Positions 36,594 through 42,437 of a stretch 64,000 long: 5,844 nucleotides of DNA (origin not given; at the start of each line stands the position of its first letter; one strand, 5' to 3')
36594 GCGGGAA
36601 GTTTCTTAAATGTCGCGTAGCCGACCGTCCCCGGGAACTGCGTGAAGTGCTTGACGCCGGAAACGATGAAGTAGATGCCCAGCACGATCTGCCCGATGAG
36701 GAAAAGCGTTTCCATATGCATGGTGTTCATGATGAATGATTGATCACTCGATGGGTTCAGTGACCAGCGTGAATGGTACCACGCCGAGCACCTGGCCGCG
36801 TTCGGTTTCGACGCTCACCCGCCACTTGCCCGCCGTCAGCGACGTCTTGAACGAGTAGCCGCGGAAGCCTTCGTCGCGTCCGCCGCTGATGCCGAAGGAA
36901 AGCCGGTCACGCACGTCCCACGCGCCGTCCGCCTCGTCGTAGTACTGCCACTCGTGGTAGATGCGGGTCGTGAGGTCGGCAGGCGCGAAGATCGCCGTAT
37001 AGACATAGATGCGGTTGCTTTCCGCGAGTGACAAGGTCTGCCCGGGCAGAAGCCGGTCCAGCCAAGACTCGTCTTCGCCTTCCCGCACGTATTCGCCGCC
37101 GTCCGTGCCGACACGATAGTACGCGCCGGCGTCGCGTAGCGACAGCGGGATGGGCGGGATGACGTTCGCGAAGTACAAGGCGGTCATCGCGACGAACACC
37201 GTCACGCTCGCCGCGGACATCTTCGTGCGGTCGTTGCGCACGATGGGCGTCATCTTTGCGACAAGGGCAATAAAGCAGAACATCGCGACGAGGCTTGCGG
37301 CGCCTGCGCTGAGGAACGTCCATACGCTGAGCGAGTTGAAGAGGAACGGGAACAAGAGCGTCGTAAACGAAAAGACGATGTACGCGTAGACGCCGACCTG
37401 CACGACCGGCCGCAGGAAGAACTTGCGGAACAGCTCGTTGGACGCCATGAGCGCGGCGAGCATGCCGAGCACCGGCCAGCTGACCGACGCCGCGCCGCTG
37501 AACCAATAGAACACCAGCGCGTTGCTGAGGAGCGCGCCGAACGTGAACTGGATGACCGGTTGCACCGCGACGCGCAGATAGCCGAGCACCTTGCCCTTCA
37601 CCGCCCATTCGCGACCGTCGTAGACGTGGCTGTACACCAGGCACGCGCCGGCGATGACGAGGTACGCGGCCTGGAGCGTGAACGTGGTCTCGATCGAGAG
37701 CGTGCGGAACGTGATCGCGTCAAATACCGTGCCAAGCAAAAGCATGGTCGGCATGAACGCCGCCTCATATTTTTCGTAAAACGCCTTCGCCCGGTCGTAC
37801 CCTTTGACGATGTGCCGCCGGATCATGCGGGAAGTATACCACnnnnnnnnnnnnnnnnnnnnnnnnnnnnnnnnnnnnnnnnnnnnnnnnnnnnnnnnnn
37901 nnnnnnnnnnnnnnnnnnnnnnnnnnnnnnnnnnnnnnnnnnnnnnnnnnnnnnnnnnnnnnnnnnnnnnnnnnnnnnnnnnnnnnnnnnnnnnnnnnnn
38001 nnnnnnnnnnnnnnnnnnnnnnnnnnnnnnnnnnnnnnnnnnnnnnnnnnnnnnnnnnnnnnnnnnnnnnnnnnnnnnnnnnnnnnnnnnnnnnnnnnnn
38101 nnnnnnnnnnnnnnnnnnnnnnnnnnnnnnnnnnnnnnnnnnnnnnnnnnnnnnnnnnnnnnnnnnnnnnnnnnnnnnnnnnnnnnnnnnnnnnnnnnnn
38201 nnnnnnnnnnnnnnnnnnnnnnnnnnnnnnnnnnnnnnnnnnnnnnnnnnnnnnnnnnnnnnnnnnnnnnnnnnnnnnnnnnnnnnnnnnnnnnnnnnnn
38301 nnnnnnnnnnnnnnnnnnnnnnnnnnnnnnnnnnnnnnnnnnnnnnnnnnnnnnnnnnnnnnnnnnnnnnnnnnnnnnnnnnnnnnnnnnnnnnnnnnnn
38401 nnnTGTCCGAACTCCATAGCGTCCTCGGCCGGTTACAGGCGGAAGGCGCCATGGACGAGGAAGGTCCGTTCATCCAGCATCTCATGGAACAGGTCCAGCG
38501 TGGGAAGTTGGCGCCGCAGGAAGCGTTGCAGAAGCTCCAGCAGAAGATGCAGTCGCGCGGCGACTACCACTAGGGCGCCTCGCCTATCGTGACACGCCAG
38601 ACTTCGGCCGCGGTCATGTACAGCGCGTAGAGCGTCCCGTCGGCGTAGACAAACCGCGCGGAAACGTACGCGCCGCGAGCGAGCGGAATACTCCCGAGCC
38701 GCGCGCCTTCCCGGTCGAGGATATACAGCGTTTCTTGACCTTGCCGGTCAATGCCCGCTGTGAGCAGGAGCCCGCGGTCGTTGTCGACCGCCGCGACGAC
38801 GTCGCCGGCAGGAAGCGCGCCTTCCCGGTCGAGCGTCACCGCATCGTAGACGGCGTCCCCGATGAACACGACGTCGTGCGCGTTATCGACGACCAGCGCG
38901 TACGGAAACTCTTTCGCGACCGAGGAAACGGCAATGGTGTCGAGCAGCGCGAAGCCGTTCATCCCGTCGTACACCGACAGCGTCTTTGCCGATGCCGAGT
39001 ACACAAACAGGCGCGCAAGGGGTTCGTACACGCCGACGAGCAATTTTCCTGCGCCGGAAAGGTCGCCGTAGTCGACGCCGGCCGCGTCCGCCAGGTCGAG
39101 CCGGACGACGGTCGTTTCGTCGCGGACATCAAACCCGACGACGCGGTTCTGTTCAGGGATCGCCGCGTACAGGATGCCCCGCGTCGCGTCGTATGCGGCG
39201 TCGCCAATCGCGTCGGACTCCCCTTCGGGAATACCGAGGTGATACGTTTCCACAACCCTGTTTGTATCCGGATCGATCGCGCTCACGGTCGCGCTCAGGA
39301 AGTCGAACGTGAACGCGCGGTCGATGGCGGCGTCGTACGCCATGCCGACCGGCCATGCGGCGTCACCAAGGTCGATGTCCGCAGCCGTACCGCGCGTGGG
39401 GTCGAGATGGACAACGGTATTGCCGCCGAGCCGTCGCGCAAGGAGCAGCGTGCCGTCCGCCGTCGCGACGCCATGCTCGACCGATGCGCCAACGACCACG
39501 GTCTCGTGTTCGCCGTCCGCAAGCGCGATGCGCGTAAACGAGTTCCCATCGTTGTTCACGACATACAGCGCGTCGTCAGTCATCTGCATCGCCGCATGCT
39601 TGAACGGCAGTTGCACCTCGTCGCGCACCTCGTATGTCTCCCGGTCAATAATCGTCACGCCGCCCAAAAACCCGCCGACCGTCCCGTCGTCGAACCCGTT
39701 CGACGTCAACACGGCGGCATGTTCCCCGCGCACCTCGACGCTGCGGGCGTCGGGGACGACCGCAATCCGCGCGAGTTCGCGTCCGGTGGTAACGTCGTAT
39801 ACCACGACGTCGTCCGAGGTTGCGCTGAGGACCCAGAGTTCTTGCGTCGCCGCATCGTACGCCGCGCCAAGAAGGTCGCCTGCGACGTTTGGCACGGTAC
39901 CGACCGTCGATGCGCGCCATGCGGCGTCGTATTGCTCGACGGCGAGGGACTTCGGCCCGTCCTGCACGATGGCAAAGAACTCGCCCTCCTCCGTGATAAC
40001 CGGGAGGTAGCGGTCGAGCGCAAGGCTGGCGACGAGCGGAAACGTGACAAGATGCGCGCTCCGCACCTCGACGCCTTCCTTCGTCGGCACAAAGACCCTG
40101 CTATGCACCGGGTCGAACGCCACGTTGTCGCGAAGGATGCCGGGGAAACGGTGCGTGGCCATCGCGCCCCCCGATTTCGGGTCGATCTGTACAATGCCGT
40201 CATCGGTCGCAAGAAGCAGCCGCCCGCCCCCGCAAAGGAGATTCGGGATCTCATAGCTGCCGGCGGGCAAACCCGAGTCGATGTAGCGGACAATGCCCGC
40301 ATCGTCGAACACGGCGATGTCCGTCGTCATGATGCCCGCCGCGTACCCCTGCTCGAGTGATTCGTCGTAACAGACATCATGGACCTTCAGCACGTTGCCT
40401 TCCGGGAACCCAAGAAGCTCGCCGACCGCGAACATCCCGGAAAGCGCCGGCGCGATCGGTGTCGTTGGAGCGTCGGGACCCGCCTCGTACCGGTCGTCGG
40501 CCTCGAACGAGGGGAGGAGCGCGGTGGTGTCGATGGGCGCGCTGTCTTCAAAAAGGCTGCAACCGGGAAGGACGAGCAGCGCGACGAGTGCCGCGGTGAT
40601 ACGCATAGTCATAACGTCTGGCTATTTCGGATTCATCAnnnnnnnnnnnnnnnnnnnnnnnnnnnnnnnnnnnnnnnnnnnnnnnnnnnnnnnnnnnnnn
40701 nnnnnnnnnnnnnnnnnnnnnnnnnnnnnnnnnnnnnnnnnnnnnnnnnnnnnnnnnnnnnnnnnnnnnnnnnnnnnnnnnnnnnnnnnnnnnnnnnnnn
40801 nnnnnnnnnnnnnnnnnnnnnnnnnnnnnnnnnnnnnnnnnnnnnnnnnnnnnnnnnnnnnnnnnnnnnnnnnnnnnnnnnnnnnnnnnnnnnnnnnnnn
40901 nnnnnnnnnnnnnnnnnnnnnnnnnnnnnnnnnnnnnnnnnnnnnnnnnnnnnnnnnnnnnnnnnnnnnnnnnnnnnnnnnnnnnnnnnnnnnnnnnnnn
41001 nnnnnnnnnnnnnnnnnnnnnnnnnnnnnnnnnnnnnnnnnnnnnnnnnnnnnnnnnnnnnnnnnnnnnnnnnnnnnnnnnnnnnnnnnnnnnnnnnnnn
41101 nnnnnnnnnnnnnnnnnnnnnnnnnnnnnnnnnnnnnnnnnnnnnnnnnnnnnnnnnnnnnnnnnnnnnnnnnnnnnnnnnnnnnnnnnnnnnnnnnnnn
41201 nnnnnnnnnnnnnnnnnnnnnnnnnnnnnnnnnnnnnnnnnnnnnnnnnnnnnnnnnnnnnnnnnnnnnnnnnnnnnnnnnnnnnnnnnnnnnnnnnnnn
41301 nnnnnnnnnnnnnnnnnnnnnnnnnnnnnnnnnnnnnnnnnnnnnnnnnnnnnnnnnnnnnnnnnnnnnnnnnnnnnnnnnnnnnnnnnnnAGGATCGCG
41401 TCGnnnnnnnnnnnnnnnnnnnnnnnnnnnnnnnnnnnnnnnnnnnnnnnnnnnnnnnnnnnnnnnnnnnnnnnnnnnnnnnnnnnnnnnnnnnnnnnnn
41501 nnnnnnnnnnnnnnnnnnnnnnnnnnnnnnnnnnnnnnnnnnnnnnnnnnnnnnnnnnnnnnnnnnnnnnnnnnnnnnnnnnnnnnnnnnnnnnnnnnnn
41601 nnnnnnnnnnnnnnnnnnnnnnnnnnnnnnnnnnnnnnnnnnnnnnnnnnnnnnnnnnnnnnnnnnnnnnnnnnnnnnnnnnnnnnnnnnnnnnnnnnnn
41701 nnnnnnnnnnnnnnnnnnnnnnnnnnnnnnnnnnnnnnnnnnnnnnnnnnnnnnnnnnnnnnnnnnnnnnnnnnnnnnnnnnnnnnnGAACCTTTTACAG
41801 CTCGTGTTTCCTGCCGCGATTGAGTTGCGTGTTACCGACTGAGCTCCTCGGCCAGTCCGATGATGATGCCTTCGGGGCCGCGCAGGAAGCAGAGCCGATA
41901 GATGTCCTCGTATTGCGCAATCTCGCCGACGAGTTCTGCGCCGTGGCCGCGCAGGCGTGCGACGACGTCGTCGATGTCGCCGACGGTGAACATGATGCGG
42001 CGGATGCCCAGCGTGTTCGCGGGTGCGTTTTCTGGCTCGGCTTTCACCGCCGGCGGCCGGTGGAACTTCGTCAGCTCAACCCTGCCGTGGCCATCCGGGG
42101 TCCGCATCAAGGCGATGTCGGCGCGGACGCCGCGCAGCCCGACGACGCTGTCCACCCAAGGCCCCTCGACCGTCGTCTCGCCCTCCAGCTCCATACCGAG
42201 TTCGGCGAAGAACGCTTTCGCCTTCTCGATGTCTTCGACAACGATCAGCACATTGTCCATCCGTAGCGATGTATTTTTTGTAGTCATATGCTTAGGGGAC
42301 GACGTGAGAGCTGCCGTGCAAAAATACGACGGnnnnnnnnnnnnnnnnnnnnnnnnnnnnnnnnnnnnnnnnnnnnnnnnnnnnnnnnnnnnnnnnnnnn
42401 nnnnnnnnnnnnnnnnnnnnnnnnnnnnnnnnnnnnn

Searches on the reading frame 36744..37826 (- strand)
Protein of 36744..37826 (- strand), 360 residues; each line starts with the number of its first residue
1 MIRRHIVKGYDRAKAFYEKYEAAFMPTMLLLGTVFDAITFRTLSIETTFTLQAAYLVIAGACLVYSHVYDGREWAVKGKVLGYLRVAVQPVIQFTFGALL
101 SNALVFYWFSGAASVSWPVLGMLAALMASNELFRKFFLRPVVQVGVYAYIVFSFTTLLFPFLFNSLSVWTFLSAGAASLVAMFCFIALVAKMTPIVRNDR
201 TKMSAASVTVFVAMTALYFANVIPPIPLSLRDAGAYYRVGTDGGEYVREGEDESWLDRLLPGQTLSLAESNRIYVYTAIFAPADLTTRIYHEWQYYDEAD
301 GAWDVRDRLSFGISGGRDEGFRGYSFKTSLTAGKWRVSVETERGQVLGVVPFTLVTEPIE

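Call 51: search_protein_families(library=pfam, proteins=[L078:7420-7989:+, L078:9147-9569:+, L062:4476-5057:+, L062:10181-10798:+], max_evalue=0.01)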
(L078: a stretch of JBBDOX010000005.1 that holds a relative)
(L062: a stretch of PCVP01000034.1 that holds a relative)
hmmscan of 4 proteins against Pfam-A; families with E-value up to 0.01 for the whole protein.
L078:7420-7989:+ (189 aa): 2 families
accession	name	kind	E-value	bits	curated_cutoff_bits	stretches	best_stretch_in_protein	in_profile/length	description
PF03358.20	FMN_red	-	2.7e-28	98.9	24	1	8-145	2-147/152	NADPH-dependent FMN reductase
PF02525.22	Flavodoxin_2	-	0.0033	17.6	27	1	24-100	19-104/198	Flavodoxin-like fold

L078:9147-9569:+ (140 aa): 1 family
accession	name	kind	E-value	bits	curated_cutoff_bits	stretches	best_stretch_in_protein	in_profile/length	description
PF03479.20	PCC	-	3.5e-29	101.9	25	1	9-121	2-116/117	Plants and Prokaryotes Conserved (PCC) domain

L062:4476-5057:+ (193 aa): 0 families

L062:10181-10798:+ (205 aa): 0 families

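Call 75: search_protein_families(library=ncbifam, proteins=[L053:8396-9844:+, L062:8395-9798:-, L062:13221-14681:+], max_evalue=1e-40)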
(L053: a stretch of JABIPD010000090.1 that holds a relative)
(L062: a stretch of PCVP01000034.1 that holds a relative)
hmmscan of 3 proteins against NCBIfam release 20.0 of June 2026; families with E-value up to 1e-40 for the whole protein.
L053:8396-9844:+ (482 aa): 24 families
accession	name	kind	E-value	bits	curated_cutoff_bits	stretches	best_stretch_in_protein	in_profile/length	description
TIGR01350.1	lipoamide_DH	equivalog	2e-117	392.7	408.8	1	28-480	2-456/461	dihydrolipoyl dehydrogenase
TIGR02053.1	MerA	equivalog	3.9e-107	359.1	454.45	1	28-475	1-450/465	mercury(II) reductase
NF004947.0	PRK06292.2-5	equivalog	1.2e-102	344.2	592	1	27-475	3-455/474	dihydrolipoyl dehydrogenase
NF004776.0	PRK06116.1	equivalog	3.2e-90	303.3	480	1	24-469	1-444/450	glutathione-disulfide reductase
NF004991.0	PRK06370.1-3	subfamily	4.9e-89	299.2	620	1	26-477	34-486/509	FAD-containing oxidoreductase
NF004992.0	PRK06370.1-4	equivalog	6e-89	298.6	629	1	26-471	3-448/459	FAD-containing oxidoreductase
NF004939.0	PRK06292.1-1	equivalog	5e-88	295.8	435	1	25-482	3-462/476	dihydrolipoyl dehydrogenase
NF005884.0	PRK07846.1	equivalog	1.2e-86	291.1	501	1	27-471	3-444/454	mycothione reductase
NF004943.0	PRK06292.2-1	equivalog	7.7e-86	288.7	432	1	27-478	3-455/456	dihydrolipoyl dehydrogenase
NF003585.0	PRK05249.1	equivalog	1.5e-85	287.6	465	1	24-480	3-459/464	Si-specific NAD(P)(+) transhydrogenase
NF004945.0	PRK06292.2-3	equivalog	3e-84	283.5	494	1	28-478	4-452/457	dihydrolipoyl dehydrogenase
TIGR01424.1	gluta_reduc_2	equivalog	4.5e-83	279.3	606.05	1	26-470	1-441/446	glutathione-disulfide reductase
NF010311.1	PRK13748.1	subfamily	5.1e-82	276.5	600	1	23-476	93-546/560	mercury(II) reductase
NF004946.0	PRK06292.2-4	subfamily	1e-81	275.1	634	1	27-479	3-471/487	dihydrolipoyl dehydrogenase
TIGR03452.1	mycothione_red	equivalog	1.2e-76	258.5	635.65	1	27-471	2-445/452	mycothione reductase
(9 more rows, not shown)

L062:8395-9798:- (467 aa): 24 families
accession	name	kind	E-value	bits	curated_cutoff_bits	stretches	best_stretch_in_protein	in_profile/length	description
TIGR02053.1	MerA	equivalog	1.4e-152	509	454.45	1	4-467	1-464/465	mercury(II) reductase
TIGR01350.1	lipoamide_DH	equivalog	6.1e-111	371.4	408.8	1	4-457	2-455/461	dihydrolipoyl dehydrogenase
NF010311.1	PRK13748.1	subfamily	7.4e-109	365.1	600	1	4-466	98-558/560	mercury(II) reductase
NF004991.0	PRK06370.1-3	subfamily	1.8e-99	333.6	620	1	2-460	34-491/509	FAD-containing oxidoreductase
NF004947.0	PRK06292.2-5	equivalog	5.9e-96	322.2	592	1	1-451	1-453/474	dihydrolipoyl dehydrogenase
NF004992.0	PRK06370.1-4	equivalog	8.1e-90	301.4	629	1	2-452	3-451/459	FAD-containing oxidoreductase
NF004776.0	PRK06116.1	equivalog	1e-88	298.3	480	1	2-448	3-445/450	glutathione-disulfide reductase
NF004946.0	PRK06292.2-4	subfamily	3.2e-88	296.6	634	1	1-451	1-465/487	dihydrolipoyl dehydrogenase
NF003585.0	PRK05249.1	equivalog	7.9e-83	278.6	465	1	2-455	5-456/464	Si-specific NAD(P)(+) transhydrogenase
NF005884.0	PRK07846.1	equivalog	5.8e-80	269.1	501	1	1-435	1-429/454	mycothione reductase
NF004943.0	PRK06292.2-1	equivalog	2.6e-78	263.8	432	1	1-456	1-455/456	dihydrolipoyl dehydrogenase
TIGR01424.1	gluta_reduc_2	equivalog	7.6e-78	262.1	606.05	1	4-449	3-442/446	glutathione-disulfide reductase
NF004945.0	PRK06292.2-3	equivalog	8.6e-77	259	494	1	1-452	1-448/457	dihydrolipoyl dehydrogenase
NF041853.1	hythiocyan_redase_MerA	equivalog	3.3e-76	256.9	650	1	1-449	1-434/440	hypothiocyanous acid reductase MerA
NF040477.1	chlor_oxi_RclA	equivalog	1.9e-75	254.2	740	1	1-421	1-405/441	reactive chlorine resistance oxidoreductase RclA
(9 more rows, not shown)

L062:13221-14681:+ (486 aa): 23 families
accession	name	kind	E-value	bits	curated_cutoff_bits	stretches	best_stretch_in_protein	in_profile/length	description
NF004991.0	PRK06370.1-3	subfamily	2e-147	491.8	620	1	5-472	36-503/509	FAD-containing oxidoreductase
TIGR02053.1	MerA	equivalog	4.4e-116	388.6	454.45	1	6-452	2-450/465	mercury(II) reductase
TIGR01350.1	lipoamide_DH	equivalog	1.1e-115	387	408.8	1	5-458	2-457/461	dihydrolipoyl dehydrogenase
NF004947.0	PRK06292.2-5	equivalog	3.9e-113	378.8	592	1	4-453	3-456/474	dihydrolipoyl dehydrogenase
NF004992.0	PRK06370.1-4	equivalog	4.8e-101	338.5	629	1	4-445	4-445/459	FAD-containing oxidoreductase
NF004946.0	PRK06292.2-4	subfamily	9.2e-95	318.2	634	1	4-458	3-473/487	dihydrolipoyl dehydrogenase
NF004776.0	PRK06116.1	equivalog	4.2e-90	302.9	480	1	1-445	1-443/450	glutathione-disulfide reductase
NF004945.0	PRK06292.2-3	equivalog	2.4e-86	290.5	494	1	5-447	4-444/457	dihydrolipoyl dehydrogenase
NF005884.0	PRK07846.1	equivalog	3.4e-86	289.7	501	1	4-437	3-432/454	mycothione reductase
NF003585.0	PRK05249.1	equivalog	7.2e-85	285.3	465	1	2-454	4-456/464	Si-specific NAD(P)(+) transhydrogenase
NF004939.0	PRK06292.1-1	equivalog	2.6e-82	277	435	1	3-445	4-448/476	dihydrolipoyl dehydrogenase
NF005883.0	PRK07845.1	equivalog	2.4e-80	270.8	479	1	5-452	3-456/466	NAD(P)H-quinone dehydrogenase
NF004990.0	PRK06370.1-1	equivalog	8.3e-80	268.7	842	1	4-445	4-445/459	FAD-containing oxidoreductase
NF004943.0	PRK06292.2-1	equivalog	8.1e-78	262.2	432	1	4-452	3-452/456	dihydrolipoyl dehydrogenase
TIGR01424.1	gluta_reduc_2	equivalog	1.1e-77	261.5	606.05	1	3-445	1-439/446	glutathione-disulfide reductase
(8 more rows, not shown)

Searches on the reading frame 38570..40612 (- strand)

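Call 34: search_protein_families(library=pfam, proteins=[window:38570-40612:-], max_evalue=0.00001)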
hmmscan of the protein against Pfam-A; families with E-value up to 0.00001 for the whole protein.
window:38570-40612:- (680 aa): 0 families

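Call 51: search_protein_families(library=pfam, proteins=[L078:7420-7989:+, L078:9147-9569:+, L062:4476-5057:+, L062:10181-10798:+], max_evalue=0.01)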
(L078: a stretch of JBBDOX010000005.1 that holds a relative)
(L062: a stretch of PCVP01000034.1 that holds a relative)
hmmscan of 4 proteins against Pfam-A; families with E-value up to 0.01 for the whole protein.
L078:7420-7989:+ (189 aa): 2 families
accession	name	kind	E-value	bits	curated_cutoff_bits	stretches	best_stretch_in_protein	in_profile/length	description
PF03358.20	FMN_red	-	2.7e-28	98.9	24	1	8-145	2-147/152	NADPH-dependent FMN reductase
PF02525.22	Flavodoxin_2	-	0.0033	17.6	27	1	24-100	19-104/198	Flavodoxin-like fold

L078:9147-9569:+ (140 aa): 1 family
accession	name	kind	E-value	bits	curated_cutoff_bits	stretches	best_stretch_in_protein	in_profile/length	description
PF03479.20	PCC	-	3.5e-29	101.9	25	1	9-121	2-116/117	Plants and Prokaryotes Conserved (PCC) domain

L062:4476-5057:+ (193 aa): 0 families

L062:10181-10798:+ (205 aa): 0 families

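Call 75: search_protein_families(library=ncbifam, proteins=[L053:8396-9844:+, L062:8395-9798:-, L062:13221-14681:+], max_evalue=1e-40)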
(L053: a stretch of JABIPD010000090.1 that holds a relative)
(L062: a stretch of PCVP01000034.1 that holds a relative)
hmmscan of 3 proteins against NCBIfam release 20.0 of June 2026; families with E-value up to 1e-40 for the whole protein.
L053:8396-9844:+ (482 aa): 24 families
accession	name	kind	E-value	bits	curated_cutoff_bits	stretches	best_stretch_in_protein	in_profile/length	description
TIGR01350.1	lipoamide_DH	equivalog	2e-117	392.7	408.8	1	28-480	2-456/461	dihydrolipoyl dehydrogenase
TIGR02053.1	MerA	equivalog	3.9e-107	359.1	454.45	1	28-475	1-450/465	mercury(II) reductase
NF004947.0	PRK06292.2-5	equivalog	1.2e-102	344.2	592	1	27-475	3-455/474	dihydrolipoyl dehydrogenase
NF004776.0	PRK06116.1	equivalog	3.2e-90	303.3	480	1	24-469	1-444/450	glutathione-disulfide reductase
NF004991.0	PRK06370.1-3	subfamily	4.9e-89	299.2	620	1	26-477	34-486/509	FAD-containing oxidoreductase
NF004992.0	PRK06370.1-4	equivalog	6e-89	298.6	629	1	26-471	3-448/459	FAD-containing oxidoreductase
NF004939.0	PRK06292.1-1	equivalog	5e-88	295.8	435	1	25-482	3-462/476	dihydrolipoyl dehydrogenase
NF005884.0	PRK07846.1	equivalog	1.2e-86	291.1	501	1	27-471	3-444/454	mycothione reductase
NF004943.0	PRK06292.2-1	equivalog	7.7e-86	288.7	432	1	27-478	3-455/456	dihydrolipoyl dehydrogenase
NF003585.0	PRK05249.1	equivalog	1.5e-85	287.6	465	1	24-480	3-459/464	Si-specific NAD(P)(+) transhydrogenase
NF004945.0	PRK06292.2-3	equivalog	3e-84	283.5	494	1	28-478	4-452/457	dihydrolipoyl dehydrogenase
TIGR01424.1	gluta_reduc_2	equivalog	4.5e-83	279.3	606.05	1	26-470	1-441/446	glutathione-disulfide reductase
NF010311.1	PRK13748.1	subfamily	5.1e-82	276.5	600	1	23-476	93-546/560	mercury(II) reductase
NF004946.0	PRK06292.2-4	subfamily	1e-81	275.1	634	1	27-479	3-471/487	dihydrolipoyl dehydrogenase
TIGR03452.1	mycothione_red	equivalog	1.2e-76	258.5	635.65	1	27-471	2-445/452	mycothione reductase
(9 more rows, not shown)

L062:8395-9798:- (467 aa): 24 families
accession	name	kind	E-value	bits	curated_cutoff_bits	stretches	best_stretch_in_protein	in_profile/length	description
TIGR02053.1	MerA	equivalog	1.4e-152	509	454.45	1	4-467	1-464/465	mercury(II) reductase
TIGR01350.1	lipoamide_DH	equivalog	6.1e-111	371.4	408.8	1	4-457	2-455/461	dihydrolipoyl dehydrogenase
NF010311.1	PRK13748.1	subfamily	7.4e-109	365.1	600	1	4-466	98-558/560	mercury(II) reductase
NF004991.0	PRK06370.1-3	subfamily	1.8e-99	333.6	620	1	2-460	34-491/509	FAD-containing oxidoreductase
NF004947.0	PRK06292.2-5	equivalog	5.9e-96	322.2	592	1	1-451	1-453/474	dihydrolipoyl dehydrogenase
NF004992.0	PRK06370.1-4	equivalog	8.1e-90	301.4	629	1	2-452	3-451/459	FAD-containing oxidoreductase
NF004776.0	PRK06116.1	equivalog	1e-88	298.3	480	1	2-448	3-445/450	glutathione-disulfide reductase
NF004946.0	PRK06292.2-4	subfamily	3.2e-88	296.6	634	1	1-451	1-465/487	dihydrolipoyl dehydrogenase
NF003585.0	PRK05249.1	equivalog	7.9e-83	278.6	465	1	2-455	5-456/464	Si-specific NAD(P)(+) transhydrogenase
NF005884.0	PRK07846.1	equivalog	5.8e-80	269.1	501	1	1-435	1-429/454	mycothione reductase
NF004943.0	PRK06292.2-1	equivalog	2.6e-78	263.8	432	1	1-456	1-455/456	dihydrolipoyl dehydrogenase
TIGR01424.1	gluta_reduc_2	equivalog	7.6e-78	262.1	606.05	1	4-449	3-442/446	glutathione-disulfide reductase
NF004945.0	PRK06292.2-3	equivalog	8.6e-77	259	494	1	1-452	1-448/457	dihydrolipoyl dehydrogenase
NF041853.1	hythiocyan_redase_MerA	equivalog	3.3e-76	256.9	650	1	1-449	1-434/440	hypothiocyanous acid reductase MerA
NF040477.1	chlor_oxi_RclA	equivalog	1.9e-75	254.2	740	1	1-421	1-405/441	reactive chlorine resistance oxidoreductase RclA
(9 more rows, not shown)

L062:13221-14681:+ (486 aa): 23 families
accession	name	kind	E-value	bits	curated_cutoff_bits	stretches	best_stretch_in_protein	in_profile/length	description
NF004991.0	PRK06370.1-3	subfamily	2e-147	491.8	620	1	5-472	36-503/509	FAD-containing oxidoreductase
TIGR02053.1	MerA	equivalog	4.4e-116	388.6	454.45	1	6-452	2-450/465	mercury(II) reductase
TIGR01350.1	lipoamide_DH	equivalog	1.1e-115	387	408.8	1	5-458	2-457/461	dihydrolipoyl dehydrogenase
NF004947.0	PRK06292.2-5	equivalog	3.9e-113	378.8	592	1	4-453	3-456/474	dihydrolipoyl dehydrogenase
NF004992.0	PRK06370.1-4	equivalog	4.8e-101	338.5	629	1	4-445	4-445/459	FAD-containing oxidoreductase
NF004946.0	PRK06292.2-4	subfamily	9.2e-95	318.2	634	1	4-458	3-473/487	dihydrolipoyl dehydrogenase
NF004776.0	PRK06116.1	equivalog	4.2e-90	302.9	480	1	1-445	1-443/450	glutathione-disulfide reductase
NF004945.0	PRK06292.2-3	equivalog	2.4e-86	290.5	494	1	5-447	4-444/457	dihydrolipoyl dehydrogenase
NF005884.0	PRK07846.1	equivalog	3.4e-86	289.7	501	1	4-437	3-432/454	mycothione reductase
NF003585.0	PRK05249.1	equivalog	7.2e-85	285.3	465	1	2-454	4-456/464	Si-specific NAD(P)(+) transhydrogenase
NF004939.0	PRK06292.1-1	equivalog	2.6e-82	277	435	1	3-445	4-448/476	dihydrolipoyl dehydrogenase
NF005883.0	PRK07845.1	equivalog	2.4e-80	270.8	479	1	5-452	3-456/466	NAD(P)H-quinone dehydrogenase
NF004990.0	PRK06370.1-1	equivalog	8.3e-80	268.7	842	1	4-445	4-445/459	FAD-containing oxidoreductase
NF004943.0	PRK06292.2-1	equivalog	8.1e-78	262.2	432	1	4-452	3-452/456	dihydrolipoyl dehydrogenase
TIGR01424.1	gluta_reduc_2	equivalog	1.1e-77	261.5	606.05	1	3-445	1-439/446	glutathione-disulfide reductase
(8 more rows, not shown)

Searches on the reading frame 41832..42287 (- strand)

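Call 8: search_protein_families(library=pfam, proteins=[window:41832-42287:-], max_evalue=0.01)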
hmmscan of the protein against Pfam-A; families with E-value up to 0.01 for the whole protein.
window:41832-42287:- (151 aa): 4 families
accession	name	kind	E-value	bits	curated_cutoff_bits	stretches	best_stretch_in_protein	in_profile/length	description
PF00903.31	Glyoxalase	-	1.3e-12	48.6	20.6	1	10-143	2-119/121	Glyoxalase/Bleomycin resistance protein/Dioxygenase superfamily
PF13669.12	Glyoxalase_4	-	4e-10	40.4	27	1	13-134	3-109/109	Glyoxalase/Bleomycin resistance protein/Dioxygenase superfamily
PF22677.2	Ble-like_N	-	7.4e-06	26.1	24.5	1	12-34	4-27/41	Bleomycin resistance protein-like N-terminal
PF18029.7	Glyoxalase_6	-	0.0056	17.8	23.6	0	18-140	7-100/106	Glyoxalase-like domain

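Call 16: search_protein_families(library=ncbifam, proteins=[window:41832-42287:-], max_evalue=0.001)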
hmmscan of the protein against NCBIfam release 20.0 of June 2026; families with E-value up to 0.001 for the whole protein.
window:41832-42287:- (151 aa): 4 families
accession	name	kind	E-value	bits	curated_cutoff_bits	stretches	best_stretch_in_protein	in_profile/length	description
NF050075.1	SMU1112c_YaeR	equivalog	2e-06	28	140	1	10-145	4-123/125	SMU1112c/YaeR family gloxylase I-like metalloprotein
NF008551.0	PRK11478.1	equivalog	5.9e-06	26.8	148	1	11-145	8-126/129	VOC family protein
TIGR00068.2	glyox_I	equivalog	0.00068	19.5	120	0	10-147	2-139/143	lactoylglutathione lyase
TIGR03081.1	metmalonyl_epim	equivalog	0.00093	19.7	114.95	0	9-123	1-102/129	methylmalonyl-CoA epimerase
